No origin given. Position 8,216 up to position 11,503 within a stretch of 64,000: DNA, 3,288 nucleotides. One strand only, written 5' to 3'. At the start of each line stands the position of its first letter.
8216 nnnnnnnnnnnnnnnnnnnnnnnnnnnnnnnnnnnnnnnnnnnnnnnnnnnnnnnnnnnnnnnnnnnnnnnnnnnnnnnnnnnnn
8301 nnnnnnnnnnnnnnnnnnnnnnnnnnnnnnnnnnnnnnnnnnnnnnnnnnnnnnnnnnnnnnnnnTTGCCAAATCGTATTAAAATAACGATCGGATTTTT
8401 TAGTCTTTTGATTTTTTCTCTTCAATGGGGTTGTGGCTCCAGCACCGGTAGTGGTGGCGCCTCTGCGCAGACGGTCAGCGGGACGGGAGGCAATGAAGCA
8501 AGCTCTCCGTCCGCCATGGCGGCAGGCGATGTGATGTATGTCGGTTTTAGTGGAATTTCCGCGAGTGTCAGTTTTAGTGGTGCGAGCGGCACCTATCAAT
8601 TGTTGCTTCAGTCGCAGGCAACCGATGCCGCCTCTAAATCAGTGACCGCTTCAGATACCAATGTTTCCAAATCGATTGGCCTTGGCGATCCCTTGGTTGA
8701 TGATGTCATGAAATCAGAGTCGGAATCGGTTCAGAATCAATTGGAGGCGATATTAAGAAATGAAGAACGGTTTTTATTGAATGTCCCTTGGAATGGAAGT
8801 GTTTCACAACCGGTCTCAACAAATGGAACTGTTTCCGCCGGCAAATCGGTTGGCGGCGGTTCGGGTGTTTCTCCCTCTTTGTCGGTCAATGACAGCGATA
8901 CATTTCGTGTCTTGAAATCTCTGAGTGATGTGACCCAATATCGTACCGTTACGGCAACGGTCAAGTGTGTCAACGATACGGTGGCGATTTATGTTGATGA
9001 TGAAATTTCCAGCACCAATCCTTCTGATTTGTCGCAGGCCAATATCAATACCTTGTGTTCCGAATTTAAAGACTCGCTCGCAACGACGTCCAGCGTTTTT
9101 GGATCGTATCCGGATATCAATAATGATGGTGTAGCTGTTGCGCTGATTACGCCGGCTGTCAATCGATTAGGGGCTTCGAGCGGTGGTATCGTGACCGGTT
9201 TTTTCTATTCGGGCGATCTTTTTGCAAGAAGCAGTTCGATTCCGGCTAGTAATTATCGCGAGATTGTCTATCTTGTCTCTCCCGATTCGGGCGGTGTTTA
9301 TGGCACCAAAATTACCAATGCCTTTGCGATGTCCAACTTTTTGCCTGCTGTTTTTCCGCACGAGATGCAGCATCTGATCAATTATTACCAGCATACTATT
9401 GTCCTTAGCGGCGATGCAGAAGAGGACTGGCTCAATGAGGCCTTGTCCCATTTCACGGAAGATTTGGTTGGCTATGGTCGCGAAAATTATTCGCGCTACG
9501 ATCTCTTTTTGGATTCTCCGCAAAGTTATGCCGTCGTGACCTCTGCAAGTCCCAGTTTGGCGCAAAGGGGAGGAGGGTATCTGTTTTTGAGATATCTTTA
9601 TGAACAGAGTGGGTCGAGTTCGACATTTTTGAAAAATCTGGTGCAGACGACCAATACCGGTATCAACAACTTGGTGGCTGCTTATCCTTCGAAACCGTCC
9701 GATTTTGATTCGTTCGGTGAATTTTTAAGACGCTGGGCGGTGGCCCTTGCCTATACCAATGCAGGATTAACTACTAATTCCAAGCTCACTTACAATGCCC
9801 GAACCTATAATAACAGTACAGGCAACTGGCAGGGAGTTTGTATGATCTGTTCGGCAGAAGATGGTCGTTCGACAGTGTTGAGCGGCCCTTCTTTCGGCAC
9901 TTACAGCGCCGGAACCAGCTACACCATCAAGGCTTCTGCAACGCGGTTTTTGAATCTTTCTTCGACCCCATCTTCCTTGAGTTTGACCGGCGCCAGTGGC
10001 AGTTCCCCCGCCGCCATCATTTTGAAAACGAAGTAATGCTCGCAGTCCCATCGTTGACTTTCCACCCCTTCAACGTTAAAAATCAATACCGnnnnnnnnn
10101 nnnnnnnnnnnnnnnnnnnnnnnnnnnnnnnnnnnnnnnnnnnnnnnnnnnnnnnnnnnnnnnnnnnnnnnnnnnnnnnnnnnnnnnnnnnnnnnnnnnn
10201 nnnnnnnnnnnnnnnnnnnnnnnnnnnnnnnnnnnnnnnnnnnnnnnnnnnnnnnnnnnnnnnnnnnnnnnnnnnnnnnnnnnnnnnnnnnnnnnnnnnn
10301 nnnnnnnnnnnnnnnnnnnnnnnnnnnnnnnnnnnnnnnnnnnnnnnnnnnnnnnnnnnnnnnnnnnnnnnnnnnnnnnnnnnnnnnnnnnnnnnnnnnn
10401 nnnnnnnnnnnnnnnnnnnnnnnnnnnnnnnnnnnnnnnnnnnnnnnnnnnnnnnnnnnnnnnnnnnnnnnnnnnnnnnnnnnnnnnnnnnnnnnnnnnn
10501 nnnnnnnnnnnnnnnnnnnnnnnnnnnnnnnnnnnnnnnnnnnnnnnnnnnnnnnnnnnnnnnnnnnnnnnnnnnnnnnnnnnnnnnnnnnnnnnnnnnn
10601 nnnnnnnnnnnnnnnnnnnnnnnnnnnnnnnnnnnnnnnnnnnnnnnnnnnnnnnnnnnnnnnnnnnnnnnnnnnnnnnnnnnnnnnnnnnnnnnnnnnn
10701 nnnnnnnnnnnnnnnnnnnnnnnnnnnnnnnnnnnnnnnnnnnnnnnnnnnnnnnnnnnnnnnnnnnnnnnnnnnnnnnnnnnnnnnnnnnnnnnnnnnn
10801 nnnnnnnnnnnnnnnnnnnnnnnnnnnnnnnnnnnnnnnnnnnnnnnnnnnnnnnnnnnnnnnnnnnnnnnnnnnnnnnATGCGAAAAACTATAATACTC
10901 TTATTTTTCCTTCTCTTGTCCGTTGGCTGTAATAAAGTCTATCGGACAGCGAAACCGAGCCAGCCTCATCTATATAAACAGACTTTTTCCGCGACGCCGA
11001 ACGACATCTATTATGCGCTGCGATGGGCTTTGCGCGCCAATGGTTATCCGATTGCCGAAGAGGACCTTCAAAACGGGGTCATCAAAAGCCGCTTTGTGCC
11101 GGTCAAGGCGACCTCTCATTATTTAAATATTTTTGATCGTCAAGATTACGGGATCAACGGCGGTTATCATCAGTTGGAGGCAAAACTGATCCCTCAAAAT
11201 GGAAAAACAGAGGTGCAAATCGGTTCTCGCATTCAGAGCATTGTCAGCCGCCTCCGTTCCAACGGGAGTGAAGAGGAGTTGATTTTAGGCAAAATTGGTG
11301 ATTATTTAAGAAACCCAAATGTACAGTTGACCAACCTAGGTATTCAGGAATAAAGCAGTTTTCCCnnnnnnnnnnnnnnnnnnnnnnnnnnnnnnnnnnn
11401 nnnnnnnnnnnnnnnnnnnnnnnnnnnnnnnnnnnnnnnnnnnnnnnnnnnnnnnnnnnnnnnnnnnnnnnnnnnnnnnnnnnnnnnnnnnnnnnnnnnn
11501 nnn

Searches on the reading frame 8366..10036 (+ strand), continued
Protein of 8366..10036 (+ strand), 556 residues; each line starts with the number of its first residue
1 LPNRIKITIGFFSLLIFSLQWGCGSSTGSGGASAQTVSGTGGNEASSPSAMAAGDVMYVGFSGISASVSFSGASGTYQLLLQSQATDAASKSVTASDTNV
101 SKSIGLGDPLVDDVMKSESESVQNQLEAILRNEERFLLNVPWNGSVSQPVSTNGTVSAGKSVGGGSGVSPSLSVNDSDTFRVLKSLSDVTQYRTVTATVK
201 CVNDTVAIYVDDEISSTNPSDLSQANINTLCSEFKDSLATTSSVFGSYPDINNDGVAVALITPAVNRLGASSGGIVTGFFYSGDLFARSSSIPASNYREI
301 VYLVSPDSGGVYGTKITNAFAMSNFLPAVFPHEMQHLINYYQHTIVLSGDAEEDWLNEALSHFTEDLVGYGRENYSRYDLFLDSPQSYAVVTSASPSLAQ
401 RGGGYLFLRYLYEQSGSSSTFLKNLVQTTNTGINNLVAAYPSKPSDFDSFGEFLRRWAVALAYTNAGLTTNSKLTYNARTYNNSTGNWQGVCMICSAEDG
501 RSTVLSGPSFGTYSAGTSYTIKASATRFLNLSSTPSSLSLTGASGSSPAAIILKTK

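Call 42: search_protein_families(library=ncbifam, proteins=[window:8366-10036:+, L020:7971-9542:+, L021:1857-3233:-, L021:3262-4917:-], max_evalue=0.01)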
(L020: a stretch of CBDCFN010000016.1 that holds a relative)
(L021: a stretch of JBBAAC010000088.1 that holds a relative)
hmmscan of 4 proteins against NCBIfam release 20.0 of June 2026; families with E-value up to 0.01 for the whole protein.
window:8366-10036:+ (556 aa): 0 families

L020:7971-9542:+ (523 aa): 30 families (the best 25 are shown)
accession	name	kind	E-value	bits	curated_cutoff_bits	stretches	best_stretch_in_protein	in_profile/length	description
TIGR01817.1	nifA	equivalog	2.2e-145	485.4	528.85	1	24-518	3-532/534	nif-specific transcriptional activator NifA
NF008469.0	PRK11361.1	equivalog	6.3e-104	348.2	714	1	200-516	141-457/461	acetoacetate metabolism transcriptional regulator AtoC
NF038308.1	RNA_repair_RtcR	equivalog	2e-102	343.7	650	1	194-515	173-518/530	RNA repair transcriptional activator RtcR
TIGR02915.1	PEP_resp_reg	equivalog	1.8e-99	333.6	502.6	1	168-515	108-444/445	PEP-CTERM-box response regulator transcription factor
NF041552.1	TF_PrdR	equivalog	5e-97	325.6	795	1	202-514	267-577/577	sigma-54 dependent transcriptional regulator PrdR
TIGR01818.1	ntrC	equivalog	5.2e-97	325.5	558.6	1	186-502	118-452/463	nitrogen regulation protein NR(I)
NF007689.0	PRK10365.1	equivalog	2.2e-95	320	760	1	201-507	137-436/441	sigma-54-dependent response regulator transcription factor ZraR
NF003451.0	PRK05022.1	equivalog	3.9e-95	319.5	476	1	135-514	119-509/512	nitric oxide reductase transcriptional regulator NorR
NF050807.1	TransRegFlbDCaul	equivalog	9.4e-95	318.1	750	1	203-515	119-440/454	sigma-54-dependent transcriptional regulator FlbD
NF041906.1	V4R_TF_MobR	exception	2.5e-84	283.7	999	1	205-513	235-544/544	phenol degradation transcriptional regulator MobR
TIGR02329.1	propionate_PrpR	equivalog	4.1e-84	283.1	499.2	1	73-511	146-525/526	propionate catabolism operon regulatory protein PrpR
NF011958.0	PRK15429.1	equivalog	5.9e-83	279.7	830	1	204-518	381-689/692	formate hydrogenlyase transcriptional activator FlhA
TIGR02974.1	phageshock_pspF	equivalog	9.9e-83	278.1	443.55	1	204-447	1-246/336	phage shock protein operon transcriptional activator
NF041946.1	LuxO_transreg_Vib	equivalog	2.8e-80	270.4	800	1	199-513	130-460/463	quorum-sensing sigma-54 dependent transcriptional regulator LuxO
NF011953.0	PRK15424.1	equivalog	2.1e-79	267.5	703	1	170-512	182-533/538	propionate catabolism operon regulatory protein PrpR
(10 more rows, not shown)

L021:1857-3233:- (458 aa): 124 families (the best 25 are shown)
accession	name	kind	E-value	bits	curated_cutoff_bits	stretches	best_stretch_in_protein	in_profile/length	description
NF008469.0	PRK11361.1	equivalog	9.8e-140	466.3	714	1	3-450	6-459/461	acetoacetate metabolism transcriptional regulator AtoC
NF007689.0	PRK10365.1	equivalog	3.2e-122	408.5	760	1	3-442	7-439/441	sigma-54-dependent response regulator transcription factor ZraR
TIGR01818.1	ntrC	equivalog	1.7e-121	406.2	558.6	1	4-386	1-383/463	nitrogen regulation protein NR(I)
TIGR02915.1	PEP_resp_reg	equivalog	1.7e-118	396.3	502.6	1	4-447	1-444/445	PEP-CTERM-box response regulator transcription factor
NF041946.1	LuxO_transreg_Vib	equivalog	3.7e-118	395.3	800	1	9-386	4-382/463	quorum-sensing sigma-54 dependent transcriptional regulator LuxO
TIGR01817.1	nifA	equivalog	3.4e-108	362.7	528.85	1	131-381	189-439/534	nif-specific transcriptional activator NifA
NF051870.1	NAssimRespRegNtrX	equivalog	1.1e-105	354.2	600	1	1-446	1-451/452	nitrogen assimilation response regulator NtrX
NF041552.1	TF_PrdR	equivalog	1.7e-105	353.5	795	1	124-446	253-577/577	sigma-54 dependent transcriptional regulator PrdR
NF008176.1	PRK10923.1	equivalog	2.1e-99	333.3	620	1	3-387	5-388/469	nitrogen regulation protein NR(I)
NF050807.1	TransRegFlbDCaul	equivalog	4.3e-99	332.4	750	1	4-446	4-439/454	sigma-54-dependent transcriptional regulator FlbD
NF003451.0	PRK05022.1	equivalog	5.6e-99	332.2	476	1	130-446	182-509/512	nitric oxide reductase transcriptional regulator NorR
NF038308.1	RNA_repair_RtcR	equivalog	4.2e-97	326.2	650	1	78-446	116-517/530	RNA repair transcriptional activator RtcR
NF049963.1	RespRegFlgRCampy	domain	4.3e-91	305.9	750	1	3-447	2-429/429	fla regulon two-component system response regulator FlgR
NF011695.0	PRK15115.1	equivalog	4.3e-90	302.6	763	1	3-373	8-371/445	two-component system response regulator GlrR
NF011958.0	PRK15429.1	equivalog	3.1e-85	287.2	830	1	123-447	361-686/692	formate hydrogenlyase transcriptional activator FlhA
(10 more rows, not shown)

L021:3262-4917:- (551 aa): 82 families (the best 25 are shown)
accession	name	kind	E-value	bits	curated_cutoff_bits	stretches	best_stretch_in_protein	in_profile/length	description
NF008468.0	PRK11360.1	equivalog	6.6e-50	170.1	646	1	309-546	380-610/616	two-component system sensor histidine kinase AtoS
NF052574.1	HisKinEspCMyxo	equivalog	3.5e-45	154.5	1200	1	266-544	356-637/785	serine histidine kinase EspC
NF010411.0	PRK13837.1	equivalog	2.3e-36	125.2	647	1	288-545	414-676/828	two-component system VirA-like sensor kinase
NF038348.1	T2SS_HK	subfamily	3.2e-36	124.9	450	2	378-543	411-572/574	histidine kinase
NF007688.0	PRK10364.1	equivalog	6.4e-36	124.1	479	1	302-544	217-451/460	two-component system sensor histidine kinase ZraS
NF041777.1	sens_FixL_Rhizob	equivalog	1.7e-33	116.1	850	1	301-544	238-481/485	sensor protein FixL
NF040750.1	tetrathio_HK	equivalog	9e-33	113.6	750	1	298-531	311-541/555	tetrathionate respiration histidine kinase TtrS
NF052573.1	HisKinEspAMyxo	equivalog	2.5e-32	111.8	1400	1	307-541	363-608/755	serine histidine kinase EspA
NF046026.1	HisKinCckACaul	equivalog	5.7e-31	107.3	1000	1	308-544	285-532/678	cell cycle histidine kinase CckA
NF047794.1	HisKinPtgB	equivalog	6.2e-31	107.4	1000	1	278-537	394-648/656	two-component system sensor histidine kinase PgtB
NF046020.1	HisKinCckABruc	equivalog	1.5e-27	95.8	1000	1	310-544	465-707/868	cell cycle histidine kinase CckA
NF047497.1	HK_LIC_12097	equivalog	8.4e-26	90.5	500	1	295-544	121-366/367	LIC_12097 family sensor histidine kinase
NF053867.1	SprKinKinDBac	equivalog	3.5e-25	88.4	775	1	311-544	273-497/500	sporulation kinase KinD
NF046044.1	PnpS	equivalog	1.6e-23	83.4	400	1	389-543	235-390/390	two-component system histidine kinase PnpS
TIGR02916.1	PEP_his_kin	equivalog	2e-23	82.9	300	1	312-543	462-679/679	XrtA/PEP-CTERM system histidine kinase PrsK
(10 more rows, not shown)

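Call 50: predict_structure(alignment_id=A1)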
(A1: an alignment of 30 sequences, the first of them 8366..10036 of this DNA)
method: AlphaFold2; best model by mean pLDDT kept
length: 556 residues; sequences in the alignment: 30
mean_pLDDT: 86.7   pTM: 0.86
mean pLDDT of the five models: 86.7, 84.8, 84.5, 83.5, 82.7
residues with pLDDT >= 90: 408; 70-90: 67; 50-70: 25; < 50: 56
segments of 3 or more residues with pLDDT < 50: 1-10, 18-31, 101-106, 112-117, 147-166
pLDDT, mean of each block of 10 residues (from residue 1): 44 50 35 67 92 96 94 96 91 81 49 50 89 93 56 39 54 96 94 98 97 96 97 97 92 93 94 87 95 96 96 93 94 98 94 96 97 94 95 90 98 94 96 95 86 97 95 95 94 93 94 91 95 92 92 97
secondary structure, 60 per line:
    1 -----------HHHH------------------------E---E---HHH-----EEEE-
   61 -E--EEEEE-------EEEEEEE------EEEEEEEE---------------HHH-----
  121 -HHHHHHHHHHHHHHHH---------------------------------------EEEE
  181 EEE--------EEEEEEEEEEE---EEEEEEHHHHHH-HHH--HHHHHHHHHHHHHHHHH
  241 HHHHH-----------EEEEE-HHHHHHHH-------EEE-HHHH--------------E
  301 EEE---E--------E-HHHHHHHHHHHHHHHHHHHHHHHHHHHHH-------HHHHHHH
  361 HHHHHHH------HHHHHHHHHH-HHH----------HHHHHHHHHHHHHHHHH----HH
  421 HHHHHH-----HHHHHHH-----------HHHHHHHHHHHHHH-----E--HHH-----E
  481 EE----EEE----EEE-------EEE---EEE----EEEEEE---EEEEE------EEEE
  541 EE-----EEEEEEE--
elements in order: H12-15 E56-59 E65-69 E77-83 E90-97 H122-137 E177-183 E192-202 E206-211 H212-217 H224-245 E257-261 H263-270 E278-280 H282-285 E300-303 H318-346 H354-367 H374-383 H398-414 H419-426 H432-438 H450-463 E480-482 E487-489 E494-496 E504-506 E510-512 E517-522 E526-530 E537-542 E548-554

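Call 55: fold_search(model_id=the predicted structure, library=pdb)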
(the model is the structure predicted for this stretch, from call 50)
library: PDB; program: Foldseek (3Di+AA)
matches with E <= 10: 56; with E <= 0.001: 7
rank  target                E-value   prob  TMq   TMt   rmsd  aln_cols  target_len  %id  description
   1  7bb8_A                6.6e-16  1.00  0.46  0.68   8.4       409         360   17  Crystal structure of Lugdulysin, a Staphylococcus lugdunensis M30 zinc metallopeptidase (released 2022-07-13)
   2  7bb9                  7.0e-16  1.00  0.43  0.59  10.8       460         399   16  Crystal structure of Lugdulysin E242Q Y315F mutant (released 2022-07-13)
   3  5dll                  2.9e-05  0.99  0.26  0.18  15.7       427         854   10  Aminopeptidase N (pepN) from Francisella tularensis subsp. tularensis SCHU S4 (released 2015-09-16)
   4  3cia_B                3.9e-05  1.00  0.27  0.26   7.8       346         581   14  Crystal structure of cold-aminopeptidase from Colwellia psychrerythraea (released 2008-07-01)
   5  3fui                  1.7e-04  1.00  0.27  0.25   5.3       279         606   13  Leukotriene A4 hydrolase in complex with N-benzyl-4-[(2R)-pyrrolidin-2-ylmethoxy]aniline (released 2009-07-28)
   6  1gw6                  4.8e-04  1.00  0.27  0.25   6.9       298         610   14  STRUCTURE OF LEUKOTRIENE A4 HYDROLASE D375N MUTANT (released 2003-03-06)
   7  5ni6                  6.9e-04  1.00  0.25  0.23   7.6       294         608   14  Crystal structure of human LTA4H mutant D375N in complex with LTA4 (released 2017-08-23)
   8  3fum                  1.2e-03  1.00  0.26  0.24   6.5       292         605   14  Leukotriene A4 hydrolase in complex with (R)-pyridin-4-yl[4-(2-pyrrolidin-1-ylethoxy)phenyl]methanol (released 2009-07-28)
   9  5fxn                  1.8e-03  0.87  0.21  0.34  11.8       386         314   13  Structure of thermolysin solved by SAD from data collected by Direct Data Collection (DDC) using the ESRF RoboDiff gonio (released 2016-03-16)
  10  3fts                  2.2e-03  0.99  0.26  0.24   6.4       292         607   14  Leukotriene A4 hydrolase in complex with resveratrol (released 2009-07-28)
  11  4z7i_B                5.4e-03  0.96  0.27  0.19   9.3       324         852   14  Crystal structure of insulin regulated aminopeptidase in complex with ligand (released 2015-08-26)
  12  1bqb                  5.4e-03  0.90  0.25  0.42   9.9       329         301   12  AUREOLYSIN, STAPHYLOCOCCUS AUREUS METALLOPROTEINASE (released 1999-01-13)
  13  4tnl                  7.2e-03  0.87  0.26  0.41  10.4       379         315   11  1.8 A resolution room temperature structure of Thermolysin recorded using an XFEL (released 2014-07-09)
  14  1kei                  7.2e-03  0.69  0.21  0.34  11.8       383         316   13  Thermolysin (substrate-free) (released 2002-11-16)
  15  7skm_C                7.7e-03  0.92  0.28  0.47   9.7       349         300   12  Complex between S. aureus aureolysin and wt IMPI. (released 2022-01-26)
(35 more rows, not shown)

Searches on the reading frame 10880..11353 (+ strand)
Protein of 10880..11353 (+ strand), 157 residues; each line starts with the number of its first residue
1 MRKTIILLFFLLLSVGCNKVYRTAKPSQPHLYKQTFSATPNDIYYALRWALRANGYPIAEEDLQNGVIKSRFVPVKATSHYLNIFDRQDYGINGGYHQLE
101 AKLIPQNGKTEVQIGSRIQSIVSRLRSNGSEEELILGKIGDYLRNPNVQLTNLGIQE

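Call 10: search_protein_families(library=pfam, proteins=[window:10880-11353:+], max_evalue=0.01)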
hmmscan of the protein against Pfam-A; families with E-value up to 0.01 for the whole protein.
window:10880-11353:+ (157 aa): 0 families

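Call 42: search_protein_families(library=ncbifam, proteins=[window:10880-11353:+], max_evalue=0.01)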
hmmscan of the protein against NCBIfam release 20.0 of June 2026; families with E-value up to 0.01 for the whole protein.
window:10880-11353:+ (157 aa): 1 family
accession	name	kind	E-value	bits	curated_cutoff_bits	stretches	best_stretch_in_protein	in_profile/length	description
NF049928.1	PEPSynRegPpsR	equivalog_domain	0.00024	20.4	350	1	39-83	160-204/272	posphoenolpyruvate synthetase regulatory kinase/phosphorylase PpsR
